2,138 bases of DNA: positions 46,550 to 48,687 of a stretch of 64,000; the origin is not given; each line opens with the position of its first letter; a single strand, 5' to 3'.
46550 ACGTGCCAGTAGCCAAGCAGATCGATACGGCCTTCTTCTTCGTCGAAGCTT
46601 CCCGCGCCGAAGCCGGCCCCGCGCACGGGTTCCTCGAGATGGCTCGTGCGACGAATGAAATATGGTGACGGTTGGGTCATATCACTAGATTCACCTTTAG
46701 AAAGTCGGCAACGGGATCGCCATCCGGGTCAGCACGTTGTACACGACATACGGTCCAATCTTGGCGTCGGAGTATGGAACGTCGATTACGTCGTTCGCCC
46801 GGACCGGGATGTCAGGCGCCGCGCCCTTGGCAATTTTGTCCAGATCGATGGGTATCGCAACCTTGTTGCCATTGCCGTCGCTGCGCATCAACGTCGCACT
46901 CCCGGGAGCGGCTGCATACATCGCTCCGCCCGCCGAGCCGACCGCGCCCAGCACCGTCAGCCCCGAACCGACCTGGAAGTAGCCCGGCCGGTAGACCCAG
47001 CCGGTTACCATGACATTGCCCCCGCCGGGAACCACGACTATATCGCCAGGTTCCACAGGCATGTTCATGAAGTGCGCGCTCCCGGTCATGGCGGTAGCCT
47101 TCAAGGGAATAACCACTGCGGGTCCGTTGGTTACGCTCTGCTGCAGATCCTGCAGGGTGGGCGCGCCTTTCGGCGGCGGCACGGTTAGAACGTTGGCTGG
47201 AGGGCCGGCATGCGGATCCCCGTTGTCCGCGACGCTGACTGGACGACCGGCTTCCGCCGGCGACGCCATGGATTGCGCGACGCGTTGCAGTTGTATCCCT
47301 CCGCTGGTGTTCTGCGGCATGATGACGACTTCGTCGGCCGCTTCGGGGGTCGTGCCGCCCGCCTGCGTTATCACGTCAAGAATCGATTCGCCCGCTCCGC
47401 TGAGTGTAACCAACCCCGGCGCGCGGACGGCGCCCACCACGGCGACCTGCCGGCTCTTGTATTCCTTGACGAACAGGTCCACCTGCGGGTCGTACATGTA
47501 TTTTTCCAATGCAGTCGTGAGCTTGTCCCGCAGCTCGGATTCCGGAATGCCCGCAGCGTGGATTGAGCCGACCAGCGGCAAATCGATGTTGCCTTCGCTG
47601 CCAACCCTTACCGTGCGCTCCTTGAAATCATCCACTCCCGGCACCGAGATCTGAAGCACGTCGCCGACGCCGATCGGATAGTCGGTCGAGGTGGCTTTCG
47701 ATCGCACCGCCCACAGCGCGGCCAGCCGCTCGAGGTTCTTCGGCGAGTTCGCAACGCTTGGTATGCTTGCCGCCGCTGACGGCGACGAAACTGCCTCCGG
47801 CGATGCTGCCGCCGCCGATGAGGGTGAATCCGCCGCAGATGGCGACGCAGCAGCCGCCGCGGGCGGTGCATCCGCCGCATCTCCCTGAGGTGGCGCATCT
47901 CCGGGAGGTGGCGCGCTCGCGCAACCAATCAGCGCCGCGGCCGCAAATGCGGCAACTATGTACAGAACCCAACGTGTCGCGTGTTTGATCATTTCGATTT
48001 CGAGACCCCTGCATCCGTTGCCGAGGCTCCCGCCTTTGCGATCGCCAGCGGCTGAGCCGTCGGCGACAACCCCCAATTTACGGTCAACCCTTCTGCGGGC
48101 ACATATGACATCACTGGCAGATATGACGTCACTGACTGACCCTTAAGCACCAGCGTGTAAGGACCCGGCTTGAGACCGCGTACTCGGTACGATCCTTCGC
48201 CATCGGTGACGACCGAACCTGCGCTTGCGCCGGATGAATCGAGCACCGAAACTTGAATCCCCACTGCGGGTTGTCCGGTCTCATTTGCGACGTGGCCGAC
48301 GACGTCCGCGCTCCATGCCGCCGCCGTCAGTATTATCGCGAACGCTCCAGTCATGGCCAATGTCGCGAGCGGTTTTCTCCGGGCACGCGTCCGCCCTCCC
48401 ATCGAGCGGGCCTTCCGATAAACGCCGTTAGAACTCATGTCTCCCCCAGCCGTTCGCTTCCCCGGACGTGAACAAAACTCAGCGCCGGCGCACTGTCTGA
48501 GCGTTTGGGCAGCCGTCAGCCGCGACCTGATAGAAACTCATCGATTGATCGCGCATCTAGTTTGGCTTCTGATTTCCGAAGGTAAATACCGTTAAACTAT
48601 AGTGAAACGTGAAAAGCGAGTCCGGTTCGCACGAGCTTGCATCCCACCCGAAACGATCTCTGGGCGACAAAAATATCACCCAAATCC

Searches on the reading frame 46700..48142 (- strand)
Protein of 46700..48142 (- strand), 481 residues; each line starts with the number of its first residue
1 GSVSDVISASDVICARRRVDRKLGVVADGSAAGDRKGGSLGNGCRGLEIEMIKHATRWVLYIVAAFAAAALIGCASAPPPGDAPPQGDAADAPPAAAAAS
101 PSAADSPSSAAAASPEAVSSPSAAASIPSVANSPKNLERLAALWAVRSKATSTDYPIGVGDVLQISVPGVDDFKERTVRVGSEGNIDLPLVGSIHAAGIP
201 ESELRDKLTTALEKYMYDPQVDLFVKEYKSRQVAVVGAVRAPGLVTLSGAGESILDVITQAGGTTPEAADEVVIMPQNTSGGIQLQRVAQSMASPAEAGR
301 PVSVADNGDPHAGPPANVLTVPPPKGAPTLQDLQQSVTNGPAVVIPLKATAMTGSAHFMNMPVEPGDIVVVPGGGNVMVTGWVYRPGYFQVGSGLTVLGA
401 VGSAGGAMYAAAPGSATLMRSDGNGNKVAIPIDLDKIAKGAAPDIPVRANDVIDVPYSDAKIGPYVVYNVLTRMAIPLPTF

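Call 47: search_protein_families(library=ncbifam, proteins=[window:46700-48142:-], max_evalue=10)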
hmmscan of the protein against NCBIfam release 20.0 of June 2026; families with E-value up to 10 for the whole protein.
window:46700-48142:- (481 aa): 6 families
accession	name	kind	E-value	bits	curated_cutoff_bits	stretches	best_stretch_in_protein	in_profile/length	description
TIGR03027.2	pepcterm_export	equivalog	2.8e-28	98.7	180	2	154-279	2-130/169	XrtA/PEP-CTERM system exopolysaccharide export protein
TIGR03028.1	EpsE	equivalog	8.4e-28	97.3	262.65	2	154-286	1-132/239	polysaccharide export protein EpsE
NF011658.0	PRK15078.1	subfamily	7.4e-19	67.7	333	2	151-288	81-229/380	polysaccharide export protein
NF041843.1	EpsY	equivalog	1.8e-18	66.5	320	2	150-280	48-177/211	exopolysaccharide export protein EpsY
NF033760.1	gliding_GltG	equivalog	0.33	9.4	650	1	64-160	112-205/650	adventurous gliding motility protein GltG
NF052435.1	BamI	equivalog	0.43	10.4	180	1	57-152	4-97/226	biofilm-associated metzincin protease inhibitor BamI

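Call 48: search_protein_families(library=pfam, proteins=[window:46700-48142:-], max_evalue=10)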
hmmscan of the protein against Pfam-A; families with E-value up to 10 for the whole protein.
window:46700-48142:- (481 aa): 3 families
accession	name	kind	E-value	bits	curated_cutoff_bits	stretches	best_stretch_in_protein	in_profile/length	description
PF02563.21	Poly_export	-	2.4e-19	69.7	28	1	150-225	2-76/77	Polysaccharide biosynthesis/export protein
PF10531.15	SLBB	-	4.4e-14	52.5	27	2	233-274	2-43/55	SLBB domain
PF22461.2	SLBB_2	-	3.6e-11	43.4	27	2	232-279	2-51/79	SLBB domain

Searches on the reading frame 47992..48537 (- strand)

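Call 47: search_protein_families(library=ncbifam, proteins=[window:47992-48537:-], max_evalue=10)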
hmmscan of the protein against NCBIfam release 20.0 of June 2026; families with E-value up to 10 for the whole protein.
window:47992-48537:- (182 aa): 7 families
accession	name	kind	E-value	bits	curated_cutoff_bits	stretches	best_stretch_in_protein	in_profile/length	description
NF058648.1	ECF_sub_HI1622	equivalog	6.5e-06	26.2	100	1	63-133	11-82/180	NikL family nickel/cobalt ECF transporter subunit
TIGR02422.1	protocat_beta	equivalog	0.014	15.1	296.4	1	97-129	100-132/220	protocatechuate 3,4-dioxygenase subunit beta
TIGR01162.1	purE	equivalog_domain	0.069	12.7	149.6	1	58-104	46-92/156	5-(carboxyamino)imidazole ribonucleotide mutase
TIGR04134.1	lipo_with_rSAM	hypoth_equivalog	0.11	12.5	39.8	1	79-125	42-95/150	radical SAM-associated putative lipoprotein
TIGR04056.1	OMP_RagA_SusC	subfamily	0.13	10.6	368.25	1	79-120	3-40/981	SusC/RagA family TonB-linked outer membrane protein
NF038353.1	FxLYD_dom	domain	0.14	12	23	1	78-111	5-40/71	FxLYD domain-containing protein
TIGR02465.1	chlorocat_1_2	equivalog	0.22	10.7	359.25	1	107-133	143-169/246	chlorocatechol 1,2-dioxygenase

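Call 48: search_protein_families(library=pfam, proteins=[window:47992-48537:-], max_evalue=10)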
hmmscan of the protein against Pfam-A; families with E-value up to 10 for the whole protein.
window:47992-48537:- (182 aa): 10 families
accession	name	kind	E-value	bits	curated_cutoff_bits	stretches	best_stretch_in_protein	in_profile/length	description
PF13620.12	CarboxypepD_reg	-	2.7e-12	47.3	32.3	1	79-134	2-57/82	Carboxypeptidase regulatory-like domain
PF17210.9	SdrD_B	-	3.4e-05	24.5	29.7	1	85-132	18-65/112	SdrD B-like domain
PF13715.12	CarbopepD_reg_2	-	0.00012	22.5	32.2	1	81-132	3-51/88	CarboxypepD_reg-like domain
PF00775.27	Dioxygenase_C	-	0.00014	21.8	27.3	1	106-134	75-103/182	Dioxygenase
PF11974.14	bMG3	-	0.003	17.9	34.9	1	86-123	23-66/103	Bacterial alpha-2-macroglobulin MG3 domain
PF07210.18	DUF1416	-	0.0079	16.5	23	1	79-120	22-62/97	Protein of unknown function (DUF1416)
PF02369.22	Big_1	-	0.011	16.3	34.9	1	78-119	20-64/93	Bacterial Ig-like domain (group 1)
PF17802.7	SpaA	-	0.032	14.8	23.1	1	83-129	8-56/91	Prealbumin-like fold domain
PF25020.1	TTR_TEN1-4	-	0.043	14.2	27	1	79-117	9-45/86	Teneurin TTR-like domain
PF17936.7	Big_6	-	0.081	13.6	27.6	1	87-120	18-51/83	Bacterial Ig domain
